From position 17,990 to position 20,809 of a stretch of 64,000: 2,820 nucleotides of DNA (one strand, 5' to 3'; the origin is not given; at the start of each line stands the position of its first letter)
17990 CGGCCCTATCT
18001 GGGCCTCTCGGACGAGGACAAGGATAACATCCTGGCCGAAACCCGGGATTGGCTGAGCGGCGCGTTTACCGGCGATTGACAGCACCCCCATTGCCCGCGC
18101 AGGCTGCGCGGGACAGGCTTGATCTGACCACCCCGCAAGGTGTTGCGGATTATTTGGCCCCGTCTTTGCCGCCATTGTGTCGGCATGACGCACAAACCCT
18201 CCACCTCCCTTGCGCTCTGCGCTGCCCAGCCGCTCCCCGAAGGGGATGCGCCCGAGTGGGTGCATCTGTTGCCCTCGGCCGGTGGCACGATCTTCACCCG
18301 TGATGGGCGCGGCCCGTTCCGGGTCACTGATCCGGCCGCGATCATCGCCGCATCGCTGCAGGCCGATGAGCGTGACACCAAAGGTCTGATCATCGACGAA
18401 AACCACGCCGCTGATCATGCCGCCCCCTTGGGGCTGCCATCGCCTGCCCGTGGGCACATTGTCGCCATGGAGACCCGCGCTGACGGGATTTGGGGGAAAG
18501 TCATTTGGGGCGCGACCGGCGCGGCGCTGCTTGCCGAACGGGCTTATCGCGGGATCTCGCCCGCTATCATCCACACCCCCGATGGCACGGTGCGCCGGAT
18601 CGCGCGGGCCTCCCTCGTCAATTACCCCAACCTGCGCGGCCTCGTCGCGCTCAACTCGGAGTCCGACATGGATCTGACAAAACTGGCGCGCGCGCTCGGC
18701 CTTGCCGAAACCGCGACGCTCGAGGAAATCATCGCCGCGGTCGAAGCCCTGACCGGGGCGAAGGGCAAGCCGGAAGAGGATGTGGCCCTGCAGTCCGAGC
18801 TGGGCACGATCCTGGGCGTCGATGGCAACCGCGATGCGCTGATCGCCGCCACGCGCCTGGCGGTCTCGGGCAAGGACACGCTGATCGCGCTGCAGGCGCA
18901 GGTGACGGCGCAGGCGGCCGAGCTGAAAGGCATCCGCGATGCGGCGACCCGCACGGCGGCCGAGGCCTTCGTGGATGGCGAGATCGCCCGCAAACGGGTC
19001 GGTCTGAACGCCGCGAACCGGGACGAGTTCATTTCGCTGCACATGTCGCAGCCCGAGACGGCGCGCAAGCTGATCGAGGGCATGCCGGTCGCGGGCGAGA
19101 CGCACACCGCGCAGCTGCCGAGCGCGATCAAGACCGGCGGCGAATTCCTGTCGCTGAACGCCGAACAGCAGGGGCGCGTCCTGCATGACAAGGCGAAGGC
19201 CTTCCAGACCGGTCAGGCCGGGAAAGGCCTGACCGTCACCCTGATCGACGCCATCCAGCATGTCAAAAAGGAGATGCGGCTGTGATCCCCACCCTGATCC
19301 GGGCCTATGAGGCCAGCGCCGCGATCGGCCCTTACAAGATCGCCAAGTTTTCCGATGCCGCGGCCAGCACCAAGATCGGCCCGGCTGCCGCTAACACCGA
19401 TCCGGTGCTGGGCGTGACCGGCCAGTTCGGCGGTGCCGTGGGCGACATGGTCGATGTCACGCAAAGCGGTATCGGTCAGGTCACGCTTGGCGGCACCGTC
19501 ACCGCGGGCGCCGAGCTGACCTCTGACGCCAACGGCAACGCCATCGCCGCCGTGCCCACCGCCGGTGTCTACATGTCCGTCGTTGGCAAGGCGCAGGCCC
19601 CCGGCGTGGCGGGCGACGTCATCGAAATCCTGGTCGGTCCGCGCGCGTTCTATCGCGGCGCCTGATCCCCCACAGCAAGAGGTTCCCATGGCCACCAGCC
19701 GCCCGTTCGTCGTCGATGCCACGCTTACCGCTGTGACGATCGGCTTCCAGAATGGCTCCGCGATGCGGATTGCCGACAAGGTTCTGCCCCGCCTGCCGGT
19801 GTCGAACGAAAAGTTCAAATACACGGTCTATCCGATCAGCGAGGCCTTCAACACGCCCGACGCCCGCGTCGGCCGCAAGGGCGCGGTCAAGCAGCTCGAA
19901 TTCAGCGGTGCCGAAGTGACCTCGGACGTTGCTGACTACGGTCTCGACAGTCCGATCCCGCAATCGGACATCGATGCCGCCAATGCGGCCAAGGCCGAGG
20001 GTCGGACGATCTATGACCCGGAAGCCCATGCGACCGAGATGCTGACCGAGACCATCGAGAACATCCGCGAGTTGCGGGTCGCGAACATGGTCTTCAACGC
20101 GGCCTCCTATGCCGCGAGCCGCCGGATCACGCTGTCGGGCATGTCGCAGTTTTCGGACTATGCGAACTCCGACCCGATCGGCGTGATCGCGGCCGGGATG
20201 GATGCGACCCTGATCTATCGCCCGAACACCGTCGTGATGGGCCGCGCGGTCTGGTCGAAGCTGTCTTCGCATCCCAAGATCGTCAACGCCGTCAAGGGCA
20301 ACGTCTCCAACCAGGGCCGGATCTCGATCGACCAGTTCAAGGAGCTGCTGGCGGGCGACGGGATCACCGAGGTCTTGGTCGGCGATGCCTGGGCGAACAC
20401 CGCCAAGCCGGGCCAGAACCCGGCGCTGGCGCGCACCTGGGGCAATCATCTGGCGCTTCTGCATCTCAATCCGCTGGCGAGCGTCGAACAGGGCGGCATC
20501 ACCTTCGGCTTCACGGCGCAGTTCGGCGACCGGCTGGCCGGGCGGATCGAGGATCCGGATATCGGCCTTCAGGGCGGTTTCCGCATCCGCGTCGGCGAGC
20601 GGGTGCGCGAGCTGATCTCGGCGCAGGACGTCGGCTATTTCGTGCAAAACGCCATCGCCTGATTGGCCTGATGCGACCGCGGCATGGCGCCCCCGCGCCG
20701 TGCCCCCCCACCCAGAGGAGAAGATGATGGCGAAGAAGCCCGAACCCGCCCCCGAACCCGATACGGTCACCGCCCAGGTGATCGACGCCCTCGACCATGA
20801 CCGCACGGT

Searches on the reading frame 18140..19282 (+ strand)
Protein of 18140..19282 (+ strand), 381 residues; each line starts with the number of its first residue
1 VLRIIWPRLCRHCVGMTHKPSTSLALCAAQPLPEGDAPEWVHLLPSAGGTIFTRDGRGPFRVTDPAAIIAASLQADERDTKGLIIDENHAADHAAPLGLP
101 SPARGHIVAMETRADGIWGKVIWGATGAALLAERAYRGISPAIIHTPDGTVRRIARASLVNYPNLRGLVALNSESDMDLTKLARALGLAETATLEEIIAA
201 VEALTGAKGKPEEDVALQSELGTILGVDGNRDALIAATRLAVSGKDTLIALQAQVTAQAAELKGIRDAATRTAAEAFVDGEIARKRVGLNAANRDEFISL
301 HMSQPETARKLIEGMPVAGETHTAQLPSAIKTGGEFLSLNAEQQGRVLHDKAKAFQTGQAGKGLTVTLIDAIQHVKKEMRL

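Call 36: search_protein_families(library=pfam, proteins=[window:18140-19282:+], max_evalue=0.001)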
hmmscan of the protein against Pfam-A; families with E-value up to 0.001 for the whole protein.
window:18140-19282:+ (381 aa): 1 family
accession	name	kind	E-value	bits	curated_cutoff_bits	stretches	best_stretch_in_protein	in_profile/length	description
PF10123.14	Mu-like_Pro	-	1.6e-26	94.1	25.2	1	41-327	1-295/330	Mu-like prophage I protein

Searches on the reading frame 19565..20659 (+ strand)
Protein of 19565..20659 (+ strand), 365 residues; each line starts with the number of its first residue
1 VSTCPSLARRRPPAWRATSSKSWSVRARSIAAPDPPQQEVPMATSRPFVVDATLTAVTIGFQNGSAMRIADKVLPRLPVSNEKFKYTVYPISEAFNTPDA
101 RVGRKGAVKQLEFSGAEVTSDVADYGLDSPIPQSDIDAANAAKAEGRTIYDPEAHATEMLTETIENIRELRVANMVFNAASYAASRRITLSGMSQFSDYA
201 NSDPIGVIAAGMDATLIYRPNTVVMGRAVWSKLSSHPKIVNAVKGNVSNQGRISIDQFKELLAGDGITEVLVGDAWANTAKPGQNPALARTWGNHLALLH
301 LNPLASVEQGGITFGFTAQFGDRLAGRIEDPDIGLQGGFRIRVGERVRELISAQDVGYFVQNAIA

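Call 71: search_protein_families(library=pfam, proteins=[window:19565-20659:+], max_evalue=0.001)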
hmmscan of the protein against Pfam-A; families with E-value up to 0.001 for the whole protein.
window:19565-20659:+ (365 aa): 1 family
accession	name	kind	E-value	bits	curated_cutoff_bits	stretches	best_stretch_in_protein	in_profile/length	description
PF03864.22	Phage_cap_E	-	0.00013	21.5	22.9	1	188-264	154-235/329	Phage major capsid protein E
